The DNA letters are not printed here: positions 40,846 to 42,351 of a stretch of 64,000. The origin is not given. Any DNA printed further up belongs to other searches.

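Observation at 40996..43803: ftsE-ftsX followed by a coiled-coil papain-like peptidase, a PcsB/CwlO/EnvC-type divisome hydrolase module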

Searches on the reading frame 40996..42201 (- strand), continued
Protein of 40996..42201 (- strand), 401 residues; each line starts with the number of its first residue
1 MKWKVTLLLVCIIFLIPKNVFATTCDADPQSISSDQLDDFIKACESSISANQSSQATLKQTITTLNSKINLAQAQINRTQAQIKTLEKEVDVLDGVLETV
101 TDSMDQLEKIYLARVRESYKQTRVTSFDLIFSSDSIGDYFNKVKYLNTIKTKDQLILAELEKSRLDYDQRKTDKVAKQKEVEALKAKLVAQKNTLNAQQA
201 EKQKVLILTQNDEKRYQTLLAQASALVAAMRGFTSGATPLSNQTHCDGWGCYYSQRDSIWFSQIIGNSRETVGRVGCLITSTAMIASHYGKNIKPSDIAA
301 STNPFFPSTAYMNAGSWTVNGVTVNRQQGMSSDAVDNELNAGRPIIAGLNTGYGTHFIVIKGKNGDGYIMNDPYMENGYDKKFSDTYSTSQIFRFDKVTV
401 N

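Call 33: fold_search(model_id=the predicted structure, library=pdb)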
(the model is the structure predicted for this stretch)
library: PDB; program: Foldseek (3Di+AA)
matches with E <= 10: 754; with E <= 0.001: 0
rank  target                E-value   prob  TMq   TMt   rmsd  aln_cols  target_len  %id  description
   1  4cgk_B                1.2e-03  0.98  0.26  0.29  32.9       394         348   16  Crystal structure of the essential protein PcsB from Streptococcus pneumoniae (released 2014-05-21)
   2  4cgk_A                2.4e-03  1.00  0.34  0.38  31.9       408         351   15  Crystal structure of the essential protein PcsB from Streptococcus pneumoniae (released 2014-05-21)
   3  8tzl_E                8.3e-03  1.00  0.35  0.40  16.4       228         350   15  Cryo-EM structure of Vibrio cholerae FtsE/FtsX/EnvC complex, full-length (released 2023-12-20)
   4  6ewy                  9.8e-03  0.99  0.24  0.40  12.7       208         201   16  RipA Peptidoglycan hydrolase (Rv1477, Mycobacterium tuberculosis) N-terminal domain (released 2018-05-02)
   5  8i4v_B                1.2e-02  1.00  0.27  0.37  14.4       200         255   14  Cryo-EM structure of 5-subunit Smc5/6 arm region (released 2024-06-26)
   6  3k8u                  1.5e-02  1.00  0.23  0.59   4.3       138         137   14  Crystal Structure of the Peptidase Domain of Streptococcus ComA, a Bi-functional ABC Transporter Involved in Quorum Sens (released 2010-02-23)
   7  6tpi_A                1.7e-02  1.00  0.34  0.36  15.8       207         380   17  EnvC bound to the FtsX periplasmic domain (released 2020-11-04)
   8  8idc_E                1.7e-02  0.99  0.33  0.44  14.1       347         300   11  Cryo-EM structure of Mycobacterium tuberculosis FtsEX/RipC complex in peptidisc (released 2023-10-04)
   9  2uzj_A                2.0e-02  0.98  0.26  0.39   9.5       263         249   15  Crystal structure of the mature streptococcal cysteine protease, mSpeB (released 2009-09-08)
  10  2uzj_B                2.6e-02  0.99  0.16  0.24   4.5        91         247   18  Crystal structure of the mature streptococcal cysteine protease, mSpeB (released 2009-09-08)
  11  6hqz_A                3.4e-02  0.92  0.17  0.41   7.6       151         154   18  Crystal structure of the type III effector protein AvrRpt2 from Erwinia amylovora, a C70 family cysteine protease (released 2019-04-10)
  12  8aud_B                3.6e-02  0.28  0.17  0.20  21.5       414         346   15  Structure of peptidoglycan hydrolase Cg1735 from Corynebacterium glutamicum, orthorhombic crystal form (released 2023-01-18)
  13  8i21_B                4.0e-02  0.92  0.22  0.30  19.8       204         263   13  Cryo-EM structure of 6-subunit Smc5/6 arm region (released 2024-06-26)
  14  8jia_E                4.2e-02  1.00  0.34  0.46  12.7       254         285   11  Cryo-EM structure of Mycobacterium tuberculosis ATP bound FtsE(E165Q)X/RipC complex in peptidisc (released 2023-10-04)
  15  1dki_A                4.7e-02  0.87  0.12  0.15   5.3        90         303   19  CRYSTAL STRUCTURE OF THE ZYMOGEN FORM OF STREPTOCOCCAL PYROGENIC EXOTOXIN B ACTIVE SITE (C47S) MUTANT (released 2000-03-01)
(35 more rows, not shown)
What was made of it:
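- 41503..42114 (-): EnvC/PcsB-type helical hairpin (residues ~30-233): helices 34-52, 58-121, 126-132, 136-209, 213-233. The hairpin tip lies at about residues 120-140. Foldseek hits PcsB, EnvC and RipC (call 33).
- On FtsEX-coupled coiled-coil wall hydrolases/activators (EnvC, PcsB, CwlO, RipC class): Foldseek finds PcsB, EnvC and RipC (call 33).
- Closest known: PcsB of Streptococcus pneumoniae. Same: It is the best Foldseek match of the full-length model (call 33).
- Closest known: CwlO. Same: RipC in the FtsEX complex is a fold match of the full-length model (call 33).
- Full-length model nearest to PcsB 4cgk, EnvC 8tzl and 6tpi, and RipC 8idc and 8jia: call 33. Foldseek E-values for the full-length model are weak (1e-3 to 2e-2, call 33).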
